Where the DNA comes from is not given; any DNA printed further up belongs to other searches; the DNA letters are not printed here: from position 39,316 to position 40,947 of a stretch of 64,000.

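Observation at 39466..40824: Highly divergent alpha-tubulin paralogue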

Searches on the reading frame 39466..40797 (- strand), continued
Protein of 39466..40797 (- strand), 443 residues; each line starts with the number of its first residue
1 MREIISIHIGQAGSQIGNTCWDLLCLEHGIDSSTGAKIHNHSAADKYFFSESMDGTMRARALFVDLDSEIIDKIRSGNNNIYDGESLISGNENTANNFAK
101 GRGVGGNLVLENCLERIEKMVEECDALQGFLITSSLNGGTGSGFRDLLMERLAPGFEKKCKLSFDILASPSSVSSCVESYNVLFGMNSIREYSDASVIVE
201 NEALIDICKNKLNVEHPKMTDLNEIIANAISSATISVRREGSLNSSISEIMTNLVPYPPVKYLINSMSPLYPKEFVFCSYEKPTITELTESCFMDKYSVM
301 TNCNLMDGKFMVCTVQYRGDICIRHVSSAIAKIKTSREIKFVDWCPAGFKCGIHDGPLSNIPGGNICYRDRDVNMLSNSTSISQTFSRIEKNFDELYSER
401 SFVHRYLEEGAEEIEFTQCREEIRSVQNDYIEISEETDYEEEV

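Call 54: fold_search(model_id=the predicted structure, library=pdb)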
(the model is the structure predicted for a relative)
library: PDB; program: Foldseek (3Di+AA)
matches with E <= 10: 1670; with E <= 0.001: 1130
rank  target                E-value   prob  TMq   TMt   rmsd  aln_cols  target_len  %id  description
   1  9rpd_A                3.4e-42  1.00  0.88  0.89   3.1       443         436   42  D. melanogaster Augmin TII N-clamp (GST-fusion) bound to a microtubule, well-defined subset of particles (released 2025-08-27)
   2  8iyj_KC               7.2e-42  1.00  0.87  0.89   3.2       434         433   43  Cryo-EM structure of the 48-nm repeat doublet microtubule from mouse sperm (released 2023-07-05)
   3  7sj9_A                1.7e-41  1.00  0.88  0.89   3.2       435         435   43  13pf E254A microtubule from recombinant human tubulin decorated with EB3 (released 2022-01-19)
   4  6th4_C                2.4e-41  1.00  0.87  0.89   3.2       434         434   43  Tubulin-inhibitor complex (released 2021-12-01)
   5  8iyj_LE               2.4e-41  1.00  0.87  0.89   3.2       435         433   43  Cryo-EM structure of the 48-nm repeat doublet microtubule from mouse sperm (released 2023-07-05)
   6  5mf4_A                3.3e-41  1.00  0.87  0.89   3.2       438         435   43  Tubulin-Dictyostatin complex (released 2017-09-20)
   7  8qau_C                3.7e-41  1.00  0.87  0.89   3.2       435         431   43  Outer kinetochore Ndc80-Dam1 alpha/beta-tubulin complex (released 2024-04-03)
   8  8iyj_FA               3.9e-41  1.00  0.86  0.89   3.4       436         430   43  Cryo-EM structure of the 48-nm repeat doublet microtubule from mouse sperm (released 2023-07-05)
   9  6tiu_C                4.9e-41  1.00  0.87  0.89   3.2       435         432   43  DROSOPHILA GTP-TUBULIN Y222F MUTANT (released 2021-01-27)
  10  8y9f_B                4.9e-41  1.00  0.88  0.88   3.2       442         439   42  ATAT-2 bound MEC-12/MEC-7 microtubule (released 2024-11-06)
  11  7alr_A                5.2e-41  1.00  0.87  0.91   3.0       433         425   43  Crystal structure of TD1-gatorbulin1 complex (released 2021-03-03)
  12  8iyj_GI               6.2e-41  1.00  0.88  0.90   3.2       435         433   43  Cryo-EM structure of the 48-nm repeat doublet microtubule from mouse sperm (released 2023-07-05)
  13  6gwc_A                6.2e-41  1.00  0.88  0.90   3.2       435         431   43  Tubulin:iE5 alphaRep complex (released 2019-01-30)
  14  5kx5_C                7.3e-41  1.00  0.88  0.89   3.2       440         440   43  Crystal structure of tubulin-stathmin-TTL-Compound 11 complex (released 2016-12-28)
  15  8g3d_MA               7.8e-41  1.00  0.88  0.89   3.2       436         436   44  48-nm doublet microtubule from Tetrahymena thermophila strain K40R (released 2023-06-14)
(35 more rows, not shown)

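Call 71: search_protein_representatives(alignment_id=A2)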
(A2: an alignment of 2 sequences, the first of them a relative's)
Query: 2 sequences, 452 profile positions. Proteins with E-value up to 0.001 (for the whole library): 12892; up to 1e-10: 5977; up to 1e-30: 1259. The best 150 are listed.
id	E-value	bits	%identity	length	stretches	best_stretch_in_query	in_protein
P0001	4.1e-286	965.2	-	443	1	4-452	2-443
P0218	2.2e-246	834.3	-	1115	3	4-448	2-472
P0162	2.2e-164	564.0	-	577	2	2-446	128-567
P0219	9.3e-134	463.0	-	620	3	54-448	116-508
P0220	1.2e-133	462.6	-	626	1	4-448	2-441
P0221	1.7e-133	462.1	-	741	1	4-448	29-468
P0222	2.7e-133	461.5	-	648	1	3-445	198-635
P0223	4.5e-133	460.8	-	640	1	3-446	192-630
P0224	8.6e-133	459.8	-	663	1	3-445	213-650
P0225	2.8e-132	458.1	-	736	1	3-449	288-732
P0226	5.5e-132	457.2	-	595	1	3-445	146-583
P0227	1.6e-130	452.3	-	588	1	4-443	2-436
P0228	4.6e-130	450.8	-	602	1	3-448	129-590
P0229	1.5e-128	445.9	-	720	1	4-431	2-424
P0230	2.1e-128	445.4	-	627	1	4-448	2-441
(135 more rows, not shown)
